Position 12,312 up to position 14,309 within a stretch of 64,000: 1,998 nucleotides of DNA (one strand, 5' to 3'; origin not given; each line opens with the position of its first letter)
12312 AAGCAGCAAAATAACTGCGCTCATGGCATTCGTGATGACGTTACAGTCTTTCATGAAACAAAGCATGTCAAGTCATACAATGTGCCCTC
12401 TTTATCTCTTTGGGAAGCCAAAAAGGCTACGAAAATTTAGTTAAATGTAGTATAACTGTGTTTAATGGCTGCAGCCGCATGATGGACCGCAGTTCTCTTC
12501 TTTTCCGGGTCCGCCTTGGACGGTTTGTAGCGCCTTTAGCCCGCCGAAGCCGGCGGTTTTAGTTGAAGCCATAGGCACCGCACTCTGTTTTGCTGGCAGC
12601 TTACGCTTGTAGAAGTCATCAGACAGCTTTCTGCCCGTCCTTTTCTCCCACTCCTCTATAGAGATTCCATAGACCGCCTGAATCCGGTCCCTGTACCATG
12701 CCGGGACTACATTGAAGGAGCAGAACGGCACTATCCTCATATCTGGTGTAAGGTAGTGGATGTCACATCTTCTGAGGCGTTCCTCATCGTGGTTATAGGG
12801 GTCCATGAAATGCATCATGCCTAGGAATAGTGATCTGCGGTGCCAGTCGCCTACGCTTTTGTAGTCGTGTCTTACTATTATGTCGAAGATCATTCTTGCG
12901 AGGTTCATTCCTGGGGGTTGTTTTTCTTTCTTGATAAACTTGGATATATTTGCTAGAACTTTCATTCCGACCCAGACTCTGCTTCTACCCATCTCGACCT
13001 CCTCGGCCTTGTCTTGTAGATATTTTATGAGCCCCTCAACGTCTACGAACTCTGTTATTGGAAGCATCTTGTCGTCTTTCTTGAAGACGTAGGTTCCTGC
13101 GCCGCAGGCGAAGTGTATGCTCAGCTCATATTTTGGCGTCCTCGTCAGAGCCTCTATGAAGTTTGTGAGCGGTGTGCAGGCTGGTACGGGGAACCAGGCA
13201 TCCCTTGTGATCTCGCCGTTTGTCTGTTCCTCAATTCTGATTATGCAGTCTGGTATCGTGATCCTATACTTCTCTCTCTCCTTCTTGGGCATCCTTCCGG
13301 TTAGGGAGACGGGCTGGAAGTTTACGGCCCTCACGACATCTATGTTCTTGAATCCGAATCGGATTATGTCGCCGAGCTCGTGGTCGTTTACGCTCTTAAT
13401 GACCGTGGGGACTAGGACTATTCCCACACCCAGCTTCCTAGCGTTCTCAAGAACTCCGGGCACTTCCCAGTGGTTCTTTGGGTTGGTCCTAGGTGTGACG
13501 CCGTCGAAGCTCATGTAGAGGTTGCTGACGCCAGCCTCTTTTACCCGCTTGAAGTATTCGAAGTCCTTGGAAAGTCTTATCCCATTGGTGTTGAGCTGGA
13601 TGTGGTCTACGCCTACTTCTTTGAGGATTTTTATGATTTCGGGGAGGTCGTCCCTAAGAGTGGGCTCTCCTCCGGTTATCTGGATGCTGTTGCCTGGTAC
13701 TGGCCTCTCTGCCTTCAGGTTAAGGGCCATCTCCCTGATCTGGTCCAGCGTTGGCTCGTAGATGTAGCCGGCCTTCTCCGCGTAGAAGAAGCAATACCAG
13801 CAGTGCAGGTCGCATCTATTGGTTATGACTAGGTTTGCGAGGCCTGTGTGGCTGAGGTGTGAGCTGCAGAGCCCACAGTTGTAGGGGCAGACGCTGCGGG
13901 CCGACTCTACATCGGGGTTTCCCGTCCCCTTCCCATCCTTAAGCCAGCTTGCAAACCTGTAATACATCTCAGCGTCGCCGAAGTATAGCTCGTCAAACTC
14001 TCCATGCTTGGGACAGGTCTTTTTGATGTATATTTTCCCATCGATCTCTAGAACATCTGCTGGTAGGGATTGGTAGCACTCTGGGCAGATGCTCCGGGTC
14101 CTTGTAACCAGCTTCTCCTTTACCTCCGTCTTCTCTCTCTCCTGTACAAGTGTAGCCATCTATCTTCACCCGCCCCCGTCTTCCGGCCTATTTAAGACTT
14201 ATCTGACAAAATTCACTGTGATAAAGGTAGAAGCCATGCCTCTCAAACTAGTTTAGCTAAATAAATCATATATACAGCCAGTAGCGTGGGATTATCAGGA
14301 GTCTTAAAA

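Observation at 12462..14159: Large radical SAM enzyme with a rubredoxin-like N-terminal Cys4 site: candidate tetraether lipid synthase (Tes/GDGT-MAS-like)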

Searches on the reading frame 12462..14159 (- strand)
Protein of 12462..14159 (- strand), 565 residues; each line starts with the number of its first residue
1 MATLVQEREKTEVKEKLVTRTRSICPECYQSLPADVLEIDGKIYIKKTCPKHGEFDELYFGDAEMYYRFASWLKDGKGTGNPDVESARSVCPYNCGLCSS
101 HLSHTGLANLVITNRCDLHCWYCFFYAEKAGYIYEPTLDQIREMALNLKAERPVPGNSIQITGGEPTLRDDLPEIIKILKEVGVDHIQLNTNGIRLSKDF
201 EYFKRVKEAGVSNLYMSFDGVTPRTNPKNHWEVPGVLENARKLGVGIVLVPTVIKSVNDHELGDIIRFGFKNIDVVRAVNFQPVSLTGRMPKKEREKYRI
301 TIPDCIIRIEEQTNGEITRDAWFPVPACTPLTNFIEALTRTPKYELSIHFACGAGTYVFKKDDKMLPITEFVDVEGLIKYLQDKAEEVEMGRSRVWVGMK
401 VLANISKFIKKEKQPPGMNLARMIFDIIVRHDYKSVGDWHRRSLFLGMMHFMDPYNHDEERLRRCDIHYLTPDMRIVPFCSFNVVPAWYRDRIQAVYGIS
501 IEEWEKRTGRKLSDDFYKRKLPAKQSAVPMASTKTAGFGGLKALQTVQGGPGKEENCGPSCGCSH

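Call 3: search_protein_families(library=pfam, proteins=[window:12462-14159:-], max_evalue=0.1)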
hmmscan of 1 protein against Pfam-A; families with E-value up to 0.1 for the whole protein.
window:12462-14159:- (565 aa): 3 families
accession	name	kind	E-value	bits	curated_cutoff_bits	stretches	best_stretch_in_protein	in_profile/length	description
PF04055.27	Radical_SAM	-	1.9e-28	100.1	29.5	1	111-268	2-165/166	Radical SAM superfamily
PF23545.1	Zn_ribbon_HMPTM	-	1.9e-17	63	27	1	19-60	3-44/45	HMPTM N-terminal zinc ribbon domain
PF13353.11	Fer4_12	-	0.0037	18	22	1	106-185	5-80/137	4Fe-4S single cluster domain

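Call 4: search_protein_families(library=ncbifam, proteins=[window:12462-14159:-], max_evalue=0.1)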
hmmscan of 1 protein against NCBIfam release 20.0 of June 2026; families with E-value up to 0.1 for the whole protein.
window:12462-14159:- (565 aa): 55 families (the best 25 are shown)
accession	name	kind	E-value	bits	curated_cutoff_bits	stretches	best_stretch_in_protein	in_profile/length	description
NF045702.1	rSAM_GDGT_ether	equivalog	1e-217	723.6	450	1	21-499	2-484/486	tetraether lipid synthase Tes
NF045703.1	rSAM_Tes_intein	exception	1.1e-186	622.7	1700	2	123-507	611-1002/1040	tetraether lipid synthase Tes, intein-containing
NF045646.2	rSAM_Se_TrsS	equivalog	4.7e-98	328.6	490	1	20-485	2-432/441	radical SAM (seleno)protein TrsS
TIGR02666.1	moaA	equivalog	4.1e-23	81.9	284.05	1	111-294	15-205/336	GTP 3',8-cyclase MoaA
NF001199.0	PRK00164.2-1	equivalog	2.2e-20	73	231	1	110-314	16-218/308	GTP 3',8-cyclase MoaA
TIGR02668.1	moaA_archaeal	equivalog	6.6e-20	71.3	325.25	1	110-309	14-210/303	GTP 3',8-cyclase MoaA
NF038283.1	viperin_w_prok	equivalog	1.4e-11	44.1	180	1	108-226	4-122/281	viperin family antiviral radical SAM protein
TIGR04317.1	W_rSAM_matur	equivalog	1.6e-11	43.9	380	1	112-243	10-136/349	tungsten cofactor oxidoreductase radical SAM maturase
TIGR04545.1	rSAM_ahbD_hemeb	equivalog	6.9e-11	42.2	500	1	112-242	6-129/339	heme b synthase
NF038332.1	rSAM_rare_HxsC4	exception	1.8e-10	40.5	500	1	114-268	22-180/335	radical SAM protein HxsC4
TIGR04054.1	rSAM_NirJ1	equivalog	4.4e-10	38.7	650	1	110-224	40-148/387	putative heme d1 biosynthesis radical SAM protein NirJ1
TIGR04546.1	rSAM_ahbC_deAc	equivalog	6e-10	38.5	650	1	112-225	45-152/390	12,18-didecarboxysiroheme deacetylase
TIGR04340.1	rSAM_ACGX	hypoth_equivalog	7e-10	38.6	400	1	110-312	7-212/341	radical SAM/SPASM domain protein, ACGX system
TIGR04055.1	rSAM_NirJ2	equivalog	1.7e-09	37.6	500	1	112-298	6-188/326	putative heme d1 biosynthesis radical SAM protein NirJ2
TIGR02109.1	PQQ_syn_pqqE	equivalog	2.5e-09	36.6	381.35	1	112-226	13-121/358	pyrroloquinoline quinone biosynthesis protein PqqE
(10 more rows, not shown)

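Call 5: search_solved_structures(query=window:12462-14159:-, max_evalue=1, show_alignments=3)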
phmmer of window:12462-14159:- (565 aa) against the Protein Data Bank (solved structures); distinct sequences matched with E-value up to 1: 8.
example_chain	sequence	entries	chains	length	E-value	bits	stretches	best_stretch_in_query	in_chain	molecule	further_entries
7tol_A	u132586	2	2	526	2.9e-141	474.8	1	19-507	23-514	glycerol dibiphytanyl glycerol tetraether - macrocyclic archaeol synthase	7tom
1tv7_A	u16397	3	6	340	7e-11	44.3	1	110-284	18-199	Molybdenum cofactor biosynthesis protein A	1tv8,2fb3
2fb2_A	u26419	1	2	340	7.5e-11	44.2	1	110-284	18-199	Molybdenum cofactor biosynthesis protein A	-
7vob_C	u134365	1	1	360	1.7e-05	26.5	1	113-242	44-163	Cytosylglucuronate decarboxylase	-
7voc_C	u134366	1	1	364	1.7e-05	26.5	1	113-242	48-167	Cytosylglucuronate decarboxylase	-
8wm2_A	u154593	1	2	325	0.0001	24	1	112-235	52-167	Fe-S radical SAM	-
6c8v_A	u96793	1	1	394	0.0079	17.7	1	111-300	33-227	Coenzyme PQQ synthesis protein E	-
8vpo_A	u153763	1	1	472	0.38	12.2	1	109-207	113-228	Radical SAM core domain-containing protein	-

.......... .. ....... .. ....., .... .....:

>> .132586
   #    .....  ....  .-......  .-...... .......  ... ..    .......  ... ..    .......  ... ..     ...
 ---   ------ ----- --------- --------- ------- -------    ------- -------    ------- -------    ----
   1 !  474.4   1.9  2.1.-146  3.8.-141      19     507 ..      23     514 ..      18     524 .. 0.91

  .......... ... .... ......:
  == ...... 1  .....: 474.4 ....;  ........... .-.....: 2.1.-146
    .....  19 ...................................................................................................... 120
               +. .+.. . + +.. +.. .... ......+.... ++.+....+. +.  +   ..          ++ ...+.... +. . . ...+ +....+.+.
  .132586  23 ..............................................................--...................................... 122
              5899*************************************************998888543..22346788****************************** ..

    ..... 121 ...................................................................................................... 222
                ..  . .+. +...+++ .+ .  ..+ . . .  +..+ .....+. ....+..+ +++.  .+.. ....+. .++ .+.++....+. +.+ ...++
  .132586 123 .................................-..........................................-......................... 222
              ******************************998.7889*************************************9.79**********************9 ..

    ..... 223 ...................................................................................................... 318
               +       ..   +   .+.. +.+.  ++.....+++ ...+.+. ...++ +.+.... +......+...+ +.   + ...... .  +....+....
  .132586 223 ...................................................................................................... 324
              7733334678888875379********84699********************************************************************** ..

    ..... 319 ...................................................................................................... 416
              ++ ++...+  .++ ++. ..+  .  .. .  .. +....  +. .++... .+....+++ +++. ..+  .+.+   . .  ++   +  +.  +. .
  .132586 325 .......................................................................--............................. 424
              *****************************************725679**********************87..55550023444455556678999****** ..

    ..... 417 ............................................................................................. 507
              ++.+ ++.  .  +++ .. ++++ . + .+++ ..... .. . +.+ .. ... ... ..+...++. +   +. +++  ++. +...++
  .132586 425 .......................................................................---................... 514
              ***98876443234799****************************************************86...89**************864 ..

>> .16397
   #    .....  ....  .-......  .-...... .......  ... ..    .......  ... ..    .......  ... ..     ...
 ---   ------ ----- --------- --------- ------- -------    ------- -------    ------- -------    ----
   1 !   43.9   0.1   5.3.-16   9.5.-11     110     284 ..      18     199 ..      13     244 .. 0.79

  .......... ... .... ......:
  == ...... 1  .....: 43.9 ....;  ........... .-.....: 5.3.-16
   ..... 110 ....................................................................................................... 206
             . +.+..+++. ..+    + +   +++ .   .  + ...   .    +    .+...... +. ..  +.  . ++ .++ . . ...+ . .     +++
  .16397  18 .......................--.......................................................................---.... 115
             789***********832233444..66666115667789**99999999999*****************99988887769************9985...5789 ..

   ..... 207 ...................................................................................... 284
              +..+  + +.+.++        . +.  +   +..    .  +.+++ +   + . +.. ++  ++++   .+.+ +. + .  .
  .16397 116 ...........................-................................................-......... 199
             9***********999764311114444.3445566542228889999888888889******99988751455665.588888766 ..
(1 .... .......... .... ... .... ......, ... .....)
